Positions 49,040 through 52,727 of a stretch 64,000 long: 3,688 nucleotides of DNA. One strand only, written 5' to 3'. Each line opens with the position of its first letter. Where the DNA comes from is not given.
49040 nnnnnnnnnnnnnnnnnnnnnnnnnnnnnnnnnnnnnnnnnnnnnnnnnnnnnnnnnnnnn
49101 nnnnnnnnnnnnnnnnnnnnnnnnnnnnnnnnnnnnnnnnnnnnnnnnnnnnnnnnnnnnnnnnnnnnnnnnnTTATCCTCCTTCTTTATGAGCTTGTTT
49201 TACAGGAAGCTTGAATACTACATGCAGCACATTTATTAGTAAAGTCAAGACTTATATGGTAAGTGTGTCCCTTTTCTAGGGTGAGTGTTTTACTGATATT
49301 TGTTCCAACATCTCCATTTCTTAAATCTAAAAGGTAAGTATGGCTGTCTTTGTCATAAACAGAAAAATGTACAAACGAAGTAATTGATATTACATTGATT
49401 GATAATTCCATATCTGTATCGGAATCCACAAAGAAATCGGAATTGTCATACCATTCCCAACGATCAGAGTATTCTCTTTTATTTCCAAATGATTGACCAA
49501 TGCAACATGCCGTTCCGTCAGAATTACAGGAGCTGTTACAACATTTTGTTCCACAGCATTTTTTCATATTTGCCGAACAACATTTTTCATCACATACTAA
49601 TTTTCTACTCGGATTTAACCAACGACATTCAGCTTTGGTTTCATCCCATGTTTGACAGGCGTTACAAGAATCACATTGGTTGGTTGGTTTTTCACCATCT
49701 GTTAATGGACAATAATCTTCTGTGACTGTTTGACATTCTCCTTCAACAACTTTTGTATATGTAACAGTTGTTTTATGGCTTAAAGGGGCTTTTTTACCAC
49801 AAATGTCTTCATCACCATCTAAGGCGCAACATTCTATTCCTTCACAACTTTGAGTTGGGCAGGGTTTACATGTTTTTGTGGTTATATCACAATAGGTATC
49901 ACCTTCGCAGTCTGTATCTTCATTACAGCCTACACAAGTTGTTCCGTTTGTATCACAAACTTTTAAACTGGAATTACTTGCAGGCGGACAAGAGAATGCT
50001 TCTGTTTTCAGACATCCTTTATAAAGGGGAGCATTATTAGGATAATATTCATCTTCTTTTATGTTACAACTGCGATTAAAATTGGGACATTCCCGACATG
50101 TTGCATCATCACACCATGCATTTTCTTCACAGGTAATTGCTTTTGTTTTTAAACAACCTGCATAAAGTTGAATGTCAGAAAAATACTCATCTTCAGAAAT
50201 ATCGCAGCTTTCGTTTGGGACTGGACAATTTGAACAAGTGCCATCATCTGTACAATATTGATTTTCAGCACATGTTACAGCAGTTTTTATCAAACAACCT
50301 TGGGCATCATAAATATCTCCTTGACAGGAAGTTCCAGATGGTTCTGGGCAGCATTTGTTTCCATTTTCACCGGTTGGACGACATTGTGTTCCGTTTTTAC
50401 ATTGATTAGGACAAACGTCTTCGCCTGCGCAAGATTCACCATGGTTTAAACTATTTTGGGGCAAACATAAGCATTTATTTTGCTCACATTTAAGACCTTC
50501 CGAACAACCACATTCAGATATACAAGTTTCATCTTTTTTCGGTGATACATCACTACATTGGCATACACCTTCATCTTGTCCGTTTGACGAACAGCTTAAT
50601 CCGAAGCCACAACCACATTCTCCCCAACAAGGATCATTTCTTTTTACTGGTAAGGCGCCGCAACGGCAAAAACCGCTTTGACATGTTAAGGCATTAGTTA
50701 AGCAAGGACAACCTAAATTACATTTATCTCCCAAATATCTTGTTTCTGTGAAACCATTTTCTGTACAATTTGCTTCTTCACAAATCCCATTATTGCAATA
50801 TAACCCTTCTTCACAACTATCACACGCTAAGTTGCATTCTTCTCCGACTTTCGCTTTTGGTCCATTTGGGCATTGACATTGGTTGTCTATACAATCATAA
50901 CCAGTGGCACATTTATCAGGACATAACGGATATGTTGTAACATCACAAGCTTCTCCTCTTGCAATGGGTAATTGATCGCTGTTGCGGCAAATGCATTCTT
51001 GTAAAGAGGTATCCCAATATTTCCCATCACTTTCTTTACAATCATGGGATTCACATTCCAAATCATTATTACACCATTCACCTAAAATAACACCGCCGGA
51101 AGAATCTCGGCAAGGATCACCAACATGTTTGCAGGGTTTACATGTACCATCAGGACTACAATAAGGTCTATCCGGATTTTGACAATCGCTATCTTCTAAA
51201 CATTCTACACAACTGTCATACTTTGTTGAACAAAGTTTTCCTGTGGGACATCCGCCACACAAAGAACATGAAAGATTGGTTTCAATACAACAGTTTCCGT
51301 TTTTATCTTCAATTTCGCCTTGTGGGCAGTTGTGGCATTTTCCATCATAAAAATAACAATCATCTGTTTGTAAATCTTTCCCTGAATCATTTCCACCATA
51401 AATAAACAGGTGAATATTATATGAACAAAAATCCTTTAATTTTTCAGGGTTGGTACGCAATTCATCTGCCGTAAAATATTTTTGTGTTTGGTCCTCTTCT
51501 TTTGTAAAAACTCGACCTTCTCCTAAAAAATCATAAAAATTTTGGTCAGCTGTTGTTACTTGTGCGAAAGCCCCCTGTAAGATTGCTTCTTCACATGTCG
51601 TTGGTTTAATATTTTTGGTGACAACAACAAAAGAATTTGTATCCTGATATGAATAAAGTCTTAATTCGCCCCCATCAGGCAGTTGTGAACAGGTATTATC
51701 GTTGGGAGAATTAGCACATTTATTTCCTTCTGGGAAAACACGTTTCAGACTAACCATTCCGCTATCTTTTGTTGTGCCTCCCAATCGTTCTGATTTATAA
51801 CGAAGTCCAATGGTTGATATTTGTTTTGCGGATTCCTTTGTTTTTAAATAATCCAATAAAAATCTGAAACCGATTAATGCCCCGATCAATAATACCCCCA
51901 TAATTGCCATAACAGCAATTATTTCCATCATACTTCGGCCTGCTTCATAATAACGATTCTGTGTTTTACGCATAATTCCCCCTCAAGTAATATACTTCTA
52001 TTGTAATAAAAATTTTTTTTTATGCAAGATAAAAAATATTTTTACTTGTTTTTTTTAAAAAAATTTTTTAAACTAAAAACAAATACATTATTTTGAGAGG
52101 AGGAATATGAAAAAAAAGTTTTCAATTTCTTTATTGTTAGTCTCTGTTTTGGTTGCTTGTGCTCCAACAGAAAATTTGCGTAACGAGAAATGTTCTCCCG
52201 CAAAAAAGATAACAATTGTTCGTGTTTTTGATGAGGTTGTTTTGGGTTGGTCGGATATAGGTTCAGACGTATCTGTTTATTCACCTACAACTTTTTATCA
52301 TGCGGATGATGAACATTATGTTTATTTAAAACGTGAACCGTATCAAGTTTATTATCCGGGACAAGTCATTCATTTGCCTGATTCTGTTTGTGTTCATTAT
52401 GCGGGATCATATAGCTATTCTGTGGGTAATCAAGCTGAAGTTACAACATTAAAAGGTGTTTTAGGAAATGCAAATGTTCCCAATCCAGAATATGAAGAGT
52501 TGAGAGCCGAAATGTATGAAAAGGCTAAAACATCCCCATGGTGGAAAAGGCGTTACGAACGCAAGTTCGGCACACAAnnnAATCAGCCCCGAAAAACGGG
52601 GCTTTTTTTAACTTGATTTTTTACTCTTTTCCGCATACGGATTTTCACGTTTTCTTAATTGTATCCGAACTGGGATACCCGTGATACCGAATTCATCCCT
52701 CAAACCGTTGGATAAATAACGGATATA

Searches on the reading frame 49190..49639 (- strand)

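Call 52: search_protein_families(library=pfam, proteins=[window:49190-49639:-], max_evalue=1)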
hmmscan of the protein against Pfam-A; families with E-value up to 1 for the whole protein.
window:49190-49639:- (150 aa): 1 family
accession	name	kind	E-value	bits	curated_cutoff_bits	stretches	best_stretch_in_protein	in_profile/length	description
PF07076.17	DUF1344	-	0.038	14.2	23.1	1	116-134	15-33/60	Protein of unknown function (DUF1344)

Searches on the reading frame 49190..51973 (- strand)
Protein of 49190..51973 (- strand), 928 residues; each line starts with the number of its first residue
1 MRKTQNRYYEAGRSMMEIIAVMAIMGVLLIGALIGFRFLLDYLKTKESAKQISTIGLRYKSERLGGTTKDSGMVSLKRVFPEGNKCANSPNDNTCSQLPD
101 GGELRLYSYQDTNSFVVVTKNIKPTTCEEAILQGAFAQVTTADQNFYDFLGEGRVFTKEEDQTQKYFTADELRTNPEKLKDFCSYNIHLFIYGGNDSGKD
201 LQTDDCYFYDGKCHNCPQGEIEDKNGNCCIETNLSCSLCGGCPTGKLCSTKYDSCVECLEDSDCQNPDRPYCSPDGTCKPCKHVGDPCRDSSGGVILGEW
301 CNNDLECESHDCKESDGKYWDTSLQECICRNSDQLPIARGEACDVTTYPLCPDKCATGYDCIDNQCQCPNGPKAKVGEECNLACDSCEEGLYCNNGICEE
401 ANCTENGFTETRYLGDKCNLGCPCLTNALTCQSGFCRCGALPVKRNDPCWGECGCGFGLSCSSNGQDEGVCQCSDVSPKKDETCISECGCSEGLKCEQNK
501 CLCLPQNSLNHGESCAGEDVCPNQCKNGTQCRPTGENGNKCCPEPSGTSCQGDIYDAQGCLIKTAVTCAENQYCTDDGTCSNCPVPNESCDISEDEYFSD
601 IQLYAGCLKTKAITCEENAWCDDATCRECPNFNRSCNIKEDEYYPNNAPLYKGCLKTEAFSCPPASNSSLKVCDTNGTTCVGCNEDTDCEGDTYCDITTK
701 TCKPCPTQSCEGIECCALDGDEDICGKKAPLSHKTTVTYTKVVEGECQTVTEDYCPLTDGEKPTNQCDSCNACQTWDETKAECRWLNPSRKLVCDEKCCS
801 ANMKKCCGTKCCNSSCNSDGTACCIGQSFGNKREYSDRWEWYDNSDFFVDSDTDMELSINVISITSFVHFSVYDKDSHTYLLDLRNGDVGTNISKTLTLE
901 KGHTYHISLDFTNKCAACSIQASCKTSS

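Call 5: search_protein_families(library=pfam, proteins=[window:49190-51973:-], max_evalue=10)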
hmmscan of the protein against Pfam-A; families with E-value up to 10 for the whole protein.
window:49190-51973:- (928 aa): 0 families

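Call 6: search_protein_families(library=ncbifam, proteins=[window:49190-51973:-], max_evalue=10)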
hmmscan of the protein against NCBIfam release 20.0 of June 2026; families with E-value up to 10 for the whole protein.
window:49190-51973:- (928 aa): 1 family
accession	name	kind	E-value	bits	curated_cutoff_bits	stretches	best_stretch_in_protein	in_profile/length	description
TIGR02532.1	IV_pilin_GFxxxE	domain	5.3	7.1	16.3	1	14-33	5-24/24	prepilin-type N-terminal cleavage/methylation domain-containing protein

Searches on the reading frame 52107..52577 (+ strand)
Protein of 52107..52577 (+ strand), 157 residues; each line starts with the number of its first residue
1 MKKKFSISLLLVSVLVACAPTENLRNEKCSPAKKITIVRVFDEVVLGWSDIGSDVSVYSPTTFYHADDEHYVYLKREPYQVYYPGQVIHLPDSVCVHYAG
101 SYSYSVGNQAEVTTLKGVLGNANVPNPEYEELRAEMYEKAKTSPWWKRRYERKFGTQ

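Call 52: search_protein_families(library=pfam, proteins=[window:52107-52577:+], max_evalue=1)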
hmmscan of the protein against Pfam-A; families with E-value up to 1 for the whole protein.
window:52107-52577:+ (157 aa): 1 family
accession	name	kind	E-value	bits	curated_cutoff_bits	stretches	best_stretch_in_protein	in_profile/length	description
PF20101.4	DUF6491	-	0.16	12.4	27.5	1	1-52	1-57/138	Family of unknown function (DUF6491)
